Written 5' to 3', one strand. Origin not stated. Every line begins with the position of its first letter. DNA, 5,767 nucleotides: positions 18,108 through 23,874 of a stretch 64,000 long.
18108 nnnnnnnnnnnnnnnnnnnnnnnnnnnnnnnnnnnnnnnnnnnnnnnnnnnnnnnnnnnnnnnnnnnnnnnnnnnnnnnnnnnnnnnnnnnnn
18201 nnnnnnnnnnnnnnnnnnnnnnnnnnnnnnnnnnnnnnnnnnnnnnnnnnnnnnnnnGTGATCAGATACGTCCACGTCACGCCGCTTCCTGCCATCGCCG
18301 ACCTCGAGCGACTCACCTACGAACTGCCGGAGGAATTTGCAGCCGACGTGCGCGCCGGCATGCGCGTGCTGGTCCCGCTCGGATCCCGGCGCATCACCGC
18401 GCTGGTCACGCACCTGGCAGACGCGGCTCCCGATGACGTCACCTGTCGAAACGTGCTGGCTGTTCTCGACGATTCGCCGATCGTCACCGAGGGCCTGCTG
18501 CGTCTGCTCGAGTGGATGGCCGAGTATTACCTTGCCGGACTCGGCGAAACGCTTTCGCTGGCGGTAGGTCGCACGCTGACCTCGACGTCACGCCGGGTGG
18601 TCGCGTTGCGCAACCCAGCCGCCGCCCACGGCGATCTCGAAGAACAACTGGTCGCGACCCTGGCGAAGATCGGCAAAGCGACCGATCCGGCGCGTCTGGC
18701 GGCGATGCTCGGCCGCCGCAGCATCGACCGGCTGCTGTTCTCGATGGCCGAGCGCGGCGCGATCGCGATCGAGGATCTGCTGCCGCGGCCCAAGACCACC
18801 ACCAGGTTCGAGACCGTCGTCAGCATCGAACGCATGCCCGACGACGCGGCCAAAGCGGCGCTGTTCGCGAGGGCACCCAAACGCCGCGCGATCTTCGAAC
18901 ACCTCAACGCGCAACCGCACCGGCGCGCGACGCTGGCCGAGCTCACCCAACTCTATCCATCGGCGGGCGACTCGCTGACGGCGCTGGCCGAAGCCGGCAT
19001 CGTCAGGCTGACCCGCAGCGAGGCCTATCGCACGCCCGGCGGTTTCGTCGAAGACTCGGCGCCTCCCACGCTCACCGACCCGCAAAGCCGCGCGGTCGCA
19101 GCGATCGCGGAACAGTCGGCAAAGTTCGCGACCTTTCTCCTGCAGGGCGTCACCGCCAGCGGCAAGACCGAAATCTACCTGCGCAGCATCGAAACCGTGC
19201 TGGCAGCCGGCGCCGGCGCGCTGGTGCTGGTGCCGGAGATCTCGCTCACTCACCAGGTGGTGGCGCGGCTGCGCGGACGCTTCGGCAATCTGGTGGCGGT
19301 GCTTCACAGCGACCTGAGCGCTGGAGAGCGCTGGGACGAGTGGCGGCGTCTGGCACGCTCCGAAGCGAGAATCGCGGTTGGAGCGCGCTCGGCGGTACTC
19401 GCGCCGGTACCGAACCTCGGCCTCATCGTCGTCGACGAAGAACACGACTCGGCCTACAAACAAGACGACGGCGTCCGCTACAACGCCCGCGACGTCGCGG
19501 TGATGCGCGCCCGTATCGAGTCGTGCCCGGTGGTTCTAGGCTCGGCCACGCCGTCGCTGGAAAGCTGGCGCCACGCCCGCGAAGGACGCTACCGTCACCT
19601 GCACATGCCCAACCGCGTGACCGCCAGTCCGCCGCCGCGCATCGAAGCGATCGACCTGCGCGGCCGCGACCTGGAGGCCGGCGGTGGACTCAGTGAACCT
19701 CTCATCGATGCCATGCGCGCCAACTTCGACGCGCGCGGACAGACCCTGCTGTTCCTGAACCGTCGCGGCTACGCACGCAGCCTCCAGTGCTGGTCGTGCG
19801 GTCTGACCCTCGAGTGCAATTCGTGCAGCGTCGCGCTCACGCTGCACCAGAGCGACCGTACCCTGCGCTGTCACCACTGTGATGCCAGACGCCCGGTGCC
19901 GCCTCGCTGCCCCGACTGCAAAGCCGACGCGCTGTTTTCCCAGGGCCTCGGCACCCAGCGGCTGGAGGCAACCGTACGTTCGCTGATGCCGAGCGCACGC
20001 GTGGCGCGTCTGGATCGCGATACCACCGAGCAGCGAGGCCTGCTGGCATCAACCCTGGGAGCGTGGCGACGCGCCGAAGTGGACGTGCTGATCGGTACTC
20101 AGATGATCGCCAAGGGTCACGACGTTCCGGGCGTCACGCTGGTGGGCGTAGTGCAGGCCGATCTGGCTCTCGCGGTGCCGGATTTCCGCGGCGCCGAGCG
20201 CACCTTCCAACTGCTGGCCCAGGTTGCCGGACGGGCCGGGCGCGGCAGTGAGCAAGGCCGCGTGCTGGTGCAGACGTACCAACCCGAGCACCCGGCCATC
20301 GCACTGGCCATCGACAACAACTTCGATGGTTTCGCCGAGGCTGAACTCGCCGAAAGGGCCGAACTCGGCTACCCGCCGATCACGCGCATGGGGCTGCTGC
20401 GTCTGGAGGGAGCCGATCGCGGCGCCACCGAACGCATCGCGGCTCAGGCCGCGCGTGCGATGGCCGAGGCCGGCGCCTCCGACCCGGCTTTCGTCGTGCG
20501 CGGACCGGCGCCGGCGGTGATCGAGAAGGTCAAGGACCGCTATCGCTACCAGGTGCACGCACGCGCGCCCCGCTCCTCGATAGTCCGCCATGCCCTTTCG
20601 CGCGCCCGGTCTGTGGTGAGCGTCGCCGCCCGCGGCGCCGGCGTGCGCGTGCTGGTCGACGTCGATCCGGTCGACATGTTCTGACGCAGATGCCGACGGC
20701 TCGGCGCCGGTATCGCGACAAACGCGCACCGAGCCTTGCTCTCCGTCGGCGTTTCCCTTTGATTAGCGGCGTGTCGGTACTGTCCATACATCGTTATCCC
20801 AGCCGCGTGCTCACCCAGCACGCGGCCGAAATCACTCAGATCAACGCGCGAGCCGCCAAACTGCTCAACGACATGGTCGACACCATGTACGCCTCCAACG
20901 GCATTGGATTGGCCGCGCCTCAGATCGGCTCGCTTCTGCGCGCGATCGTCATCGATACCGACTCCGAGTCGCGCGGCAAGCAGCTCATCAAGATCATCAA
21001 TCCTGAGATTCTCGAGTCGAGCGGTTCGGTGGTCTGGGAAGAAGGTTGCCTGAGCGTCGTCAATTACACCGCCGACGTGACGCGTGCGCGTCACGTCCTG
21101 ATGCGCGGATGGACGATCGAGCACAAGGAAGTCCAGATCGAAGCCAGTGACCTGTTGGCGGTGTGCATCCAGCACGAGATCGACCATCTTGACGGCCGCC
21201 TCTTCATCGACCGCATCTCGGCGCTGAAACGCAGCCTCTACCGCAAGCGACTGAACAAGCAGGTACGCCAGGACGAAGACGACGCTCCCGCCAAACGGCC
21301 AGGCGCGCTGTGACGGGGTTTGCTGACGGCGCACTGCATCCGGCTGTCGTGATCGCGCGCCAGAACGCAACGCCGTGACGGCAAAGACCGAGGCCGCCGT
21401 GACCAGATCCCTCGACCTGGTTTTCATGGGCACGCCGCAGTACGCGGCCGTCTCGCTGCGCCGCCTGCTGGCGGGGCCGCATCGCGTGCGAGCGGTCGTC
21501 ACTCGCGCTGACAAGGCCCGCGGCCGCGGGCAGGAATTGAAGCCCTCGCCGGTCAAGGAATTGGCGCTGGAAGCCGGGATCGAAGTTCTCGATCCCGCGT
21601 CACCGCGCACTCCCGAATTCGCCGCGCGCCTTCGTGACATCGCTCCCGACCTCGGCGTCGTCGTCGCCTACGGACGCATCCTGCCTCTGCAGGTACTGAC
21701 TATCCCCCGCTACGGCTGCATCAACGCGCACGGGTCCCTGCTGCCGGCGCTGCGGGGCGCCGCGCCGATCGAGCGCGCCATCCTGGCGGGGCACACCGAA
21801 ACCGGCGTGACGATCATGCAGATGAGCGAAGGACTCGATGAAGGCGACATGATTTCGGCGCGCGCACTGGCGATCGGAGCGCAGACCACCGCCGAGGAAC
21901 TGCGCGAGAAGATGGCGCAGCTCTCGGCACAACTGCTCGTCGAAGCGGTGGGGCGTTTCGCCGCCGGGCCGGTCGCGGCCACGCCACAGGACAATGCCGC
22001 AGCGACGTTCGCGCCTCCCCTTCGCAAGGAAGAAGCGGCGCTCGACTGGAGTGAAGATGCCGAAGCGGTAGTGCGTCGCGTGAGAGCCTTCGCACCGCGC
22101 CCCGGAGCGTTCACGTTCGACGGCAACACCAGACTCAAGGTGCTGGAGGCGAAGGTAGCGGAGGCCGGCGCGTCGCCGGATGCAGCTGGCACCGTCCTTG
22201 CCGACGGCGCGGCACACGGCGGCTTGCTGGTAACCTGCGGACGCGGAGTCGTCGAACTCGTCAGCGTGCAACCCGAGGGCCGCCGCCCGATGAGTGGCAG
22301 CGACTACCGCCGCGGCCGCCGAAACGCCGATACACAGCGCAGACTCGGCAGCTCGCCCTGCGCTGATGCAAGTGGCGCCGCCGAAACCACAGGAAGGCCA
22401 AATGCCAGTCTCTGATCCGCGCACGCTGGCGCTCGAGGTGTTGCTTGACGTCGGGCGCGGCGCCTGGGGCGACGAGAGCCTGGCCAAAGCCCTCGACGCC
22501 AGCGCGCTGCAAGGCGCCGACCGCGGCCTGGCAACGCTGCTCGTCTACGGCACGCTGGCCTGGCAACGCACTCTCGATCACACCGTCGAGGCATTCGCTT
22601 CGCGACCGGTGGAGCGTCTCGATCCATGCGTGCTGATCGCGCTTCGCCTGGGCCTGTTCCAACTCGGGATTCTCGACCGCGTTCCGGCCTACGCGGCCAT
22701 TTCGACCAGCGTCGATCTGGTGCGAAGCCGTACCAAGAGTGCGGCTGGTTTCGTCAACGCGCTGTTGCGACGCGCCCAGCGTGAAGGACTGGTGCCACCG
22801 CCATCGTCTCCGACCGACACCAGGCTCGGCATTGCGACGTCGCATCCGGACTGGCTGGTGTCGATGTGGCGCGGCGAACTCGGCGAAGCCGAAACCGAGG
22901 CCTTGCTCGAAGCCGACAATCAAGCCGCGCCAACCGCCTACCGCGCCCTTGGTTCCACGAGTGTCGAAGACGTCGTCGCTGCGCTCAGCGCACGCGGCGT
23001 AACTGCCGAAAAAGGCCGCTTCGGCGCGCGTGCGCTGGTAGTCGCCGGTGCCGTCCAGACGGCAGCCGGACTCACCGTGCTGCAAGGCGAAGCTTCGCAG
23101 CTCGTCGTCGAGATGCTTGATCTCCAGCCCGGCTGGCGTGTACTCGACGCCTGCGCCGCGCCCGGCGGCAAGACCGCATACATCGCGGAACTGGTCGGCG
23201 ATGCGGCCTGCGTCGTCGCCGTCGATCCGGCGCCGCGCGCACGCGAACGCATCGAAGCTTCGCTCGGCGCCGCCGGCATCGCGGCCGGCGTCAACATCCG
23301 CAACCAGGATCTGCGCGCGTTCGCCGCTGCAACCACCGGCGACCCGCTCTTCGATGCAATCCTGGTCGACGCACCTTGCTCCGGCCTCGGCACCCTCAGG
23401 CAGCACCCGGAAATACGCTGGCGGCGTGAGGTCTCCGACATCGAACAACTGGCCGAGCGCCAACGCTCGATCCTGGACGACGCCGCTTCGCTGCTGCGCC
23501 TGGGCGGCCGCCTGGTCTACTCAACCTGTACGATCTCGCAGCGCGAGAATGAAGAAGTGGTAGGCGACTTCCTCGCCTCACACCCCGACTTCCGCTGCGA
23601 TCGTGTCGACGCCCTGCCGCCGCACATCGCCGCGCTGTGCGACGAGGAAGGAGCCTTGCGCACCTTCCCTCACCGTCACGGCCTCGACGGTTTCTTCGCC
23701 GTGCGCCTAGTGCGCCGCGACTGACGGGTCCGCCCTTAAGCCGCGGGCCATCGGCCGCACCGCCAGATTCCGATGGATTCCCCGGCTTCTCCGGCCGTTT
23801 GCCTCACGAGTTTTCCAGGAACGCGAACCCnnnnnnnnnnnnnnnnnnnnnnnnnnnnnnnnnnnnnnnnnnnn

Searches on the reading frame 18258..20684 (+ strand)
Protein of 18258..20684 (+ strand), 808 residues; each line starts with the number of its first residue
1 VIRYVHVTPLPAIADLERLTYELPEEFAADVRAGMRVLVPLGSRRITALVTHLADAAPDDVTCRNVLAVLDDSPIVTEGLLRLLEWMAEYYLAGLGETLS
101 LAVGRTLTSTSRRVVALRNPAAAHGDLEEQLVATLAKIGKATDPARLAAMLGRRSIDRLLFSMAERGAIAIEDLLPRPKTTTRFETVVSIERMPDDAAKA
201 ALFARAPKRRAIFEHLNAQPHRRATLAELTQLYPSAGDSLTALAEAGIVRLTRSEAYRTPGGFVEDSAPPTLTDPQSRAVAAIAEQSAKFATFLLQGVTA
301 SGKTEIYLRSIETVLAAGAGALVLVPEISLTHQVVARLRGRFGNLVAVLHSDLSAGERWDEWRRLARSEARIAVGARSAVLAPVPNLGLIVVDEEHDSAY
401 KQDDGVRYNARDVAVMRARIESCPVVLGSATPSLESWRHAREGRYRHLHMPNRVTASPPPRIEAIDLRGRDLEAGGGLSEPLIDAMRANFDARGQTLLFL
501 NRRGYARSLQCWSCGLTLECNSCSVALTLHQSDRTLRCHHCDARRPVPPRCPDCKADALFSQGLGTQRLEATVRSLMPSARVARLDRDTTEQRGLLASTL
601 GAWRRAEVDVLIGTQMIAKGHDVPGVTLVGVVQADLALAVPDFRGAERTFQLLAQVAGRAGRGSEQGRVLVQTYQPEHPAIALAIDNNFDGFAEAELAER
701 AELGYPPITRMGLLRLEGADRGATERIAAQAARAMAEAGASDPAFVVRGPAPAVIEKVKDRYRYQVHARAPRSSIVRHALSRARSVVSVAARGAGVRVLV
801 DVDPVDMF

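Call 7: search_protein_families(library=pfam, proteins=[window:18258-20684:+], max_evalue=0.01)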
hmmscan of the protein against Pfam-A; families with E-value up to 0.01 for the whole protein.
window:18258-20684:+ (808 aa): 8 families
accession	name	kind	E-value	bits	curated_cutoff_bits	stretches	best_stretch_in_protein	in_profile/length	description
PF17764.6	PriA_3primeBD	-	7.8e-22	77.4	22.7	1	18-103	11-95/96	3'DNA-binding domain (3'BD)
PF00270.35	DEAD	-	2.2e-17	63.7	26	1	274-433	2-161/167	DEAD/DEAH box helicase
PF18074.6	PriA_C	-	2.6e-15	57.4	26.9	1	707-804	1-95/95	Primosomal protein N C-terminal domain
PF04851.21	ResIII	-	3e-10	40.7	22.5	1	272-433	4-163/164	Type III restriction enzyme, res subunit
PF18319.7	Zn_ribbon_PriA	-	6.6e-10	39.2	26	1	520-546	1-27/27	PriA DNA helicase Cys-rich region (CRR) domain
PF00271.37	Helicase_C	-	3.3e-06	27.8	23.5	1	579-662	39-108/110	Helicase conserved C-terminal domain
PF25213.1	HVO_A0261_N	-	0.002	18.4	35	1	200-259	4-64/86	HVO_A0261 N-terminal domain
PF07191.17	Zn_ribbon_6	-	0.005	17.3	25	1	519-556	2-37/67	Double zinc ribbon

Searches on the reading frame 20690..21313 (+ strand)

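Call 7: search_protein_families(library=pfam, proteins=[window:20690-21313:+], max_evalue=0.01)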
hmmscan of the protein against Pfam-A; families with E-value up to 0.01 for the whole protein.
window:20690-21313:+ (207 aa): 1 family
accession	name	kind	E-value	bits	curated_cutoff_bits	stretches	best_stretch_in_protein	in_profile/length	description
PF01327.26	Pep_deformylase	-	5.1e-48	163.1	22.8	1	31-181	2-155/156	Polypeptide deformylase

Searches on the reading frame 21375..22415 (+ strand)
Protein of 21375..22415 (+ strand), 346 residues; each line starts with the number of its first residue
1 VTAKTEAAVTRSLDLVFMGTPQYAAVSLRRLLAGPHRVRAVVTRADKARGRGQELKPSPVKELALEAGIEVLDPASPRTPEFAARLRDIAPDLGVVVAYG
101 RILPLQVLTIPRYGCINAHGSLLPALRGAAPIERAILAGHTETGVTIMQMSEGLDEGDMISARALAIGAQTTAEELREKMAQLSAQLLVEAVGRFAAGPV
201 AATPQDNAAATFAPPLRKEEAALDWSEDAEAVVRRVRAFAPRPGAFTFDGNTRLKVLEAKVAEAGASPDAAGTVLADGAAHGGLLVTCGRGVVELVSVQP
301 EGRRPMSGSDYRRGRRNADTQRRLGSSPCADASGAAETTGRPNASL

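Call 7: search_protein_families(library=pfam, proteins=[window:21375-22415:+], max_evalue=0.01)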
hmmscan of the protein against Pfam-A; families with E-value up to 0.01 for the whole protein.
window:21375-22415:+ (346 aa): 2 families
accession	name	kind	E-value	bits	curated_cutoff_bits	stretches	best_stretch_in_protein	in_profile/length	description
PF00551.24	Formyl_trans_N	-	1.4e-40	139.5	26.1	1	18-192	8-181/181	Formyl transferase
PF02911.23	Formyl_trans_C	-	8.7e-23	80.8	21.1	1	216-315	2-99/100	Formyl transferase, C-terminal domain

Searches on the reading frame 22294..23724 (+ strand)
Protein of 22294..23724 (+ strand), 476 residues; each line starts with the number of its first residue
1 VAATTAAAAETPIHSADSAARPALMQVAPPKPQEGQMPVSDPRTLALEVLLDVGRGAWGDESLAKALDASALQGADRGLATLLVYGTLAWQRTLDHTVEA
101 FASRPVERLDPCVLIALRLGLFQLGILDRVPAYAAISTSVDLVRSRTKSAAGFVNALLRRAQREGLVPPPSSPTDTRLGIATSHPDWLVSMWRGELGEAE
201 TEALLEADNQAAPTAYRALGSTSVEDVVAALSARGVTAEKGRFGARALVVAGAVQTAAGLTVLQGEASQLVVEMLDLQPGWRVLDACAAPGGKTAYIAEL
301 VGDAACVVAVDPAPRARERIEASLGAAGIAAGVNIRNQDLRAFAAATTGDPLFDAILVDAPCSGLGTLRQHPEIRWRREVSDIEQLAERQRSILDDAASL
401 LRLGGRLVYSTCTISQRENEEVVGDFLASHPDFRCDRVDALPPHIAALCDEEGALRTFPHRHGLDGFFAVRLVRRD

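Call 7: search_protein_families(library=pfam, proteins=[window:22294-23724:+], max_evalue=0.01)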
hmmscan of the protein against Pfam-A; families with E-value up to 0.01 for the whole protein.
window:22294-23724:+ (476 aa): 7 families
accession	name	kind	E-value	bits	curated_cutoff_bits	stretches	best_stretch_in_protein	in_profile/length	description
PF01189.24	Methyltr_RsmB-F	-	1.8e-54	184.9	27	1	274-472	3-198/199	16S rRNA methyltransferase RsmB/F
PF01029.23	NusB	-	9e-26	91.3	23.1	1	41-163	2-133/133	NusB family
PF22458.1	RsmF-B_ferredox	-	1.2e-10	41.8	27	1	184-255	1-72/74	Methyltr_RsmF/B-like, ferredoxin-like domain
PF01728.25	FtsJ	-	6.2e-07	29.9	24.1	1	276-364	17-105/181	FtsJ-like methyltransferase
PF01135.25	PCMT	-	0.00041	20.6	20.3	1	259-339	53-132/210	Protein-L-isoaspartate(D-aspartate) O-methyltransferase (PCMT)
PF13649.12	Methyltransf_25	-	0.00045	21.3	27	1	283-357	1-69/97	Methyltransferase domain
PF13847.12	Methyltransf_31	-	0.0027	17.8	27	1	279-416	3-116/145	Methyltransferase domain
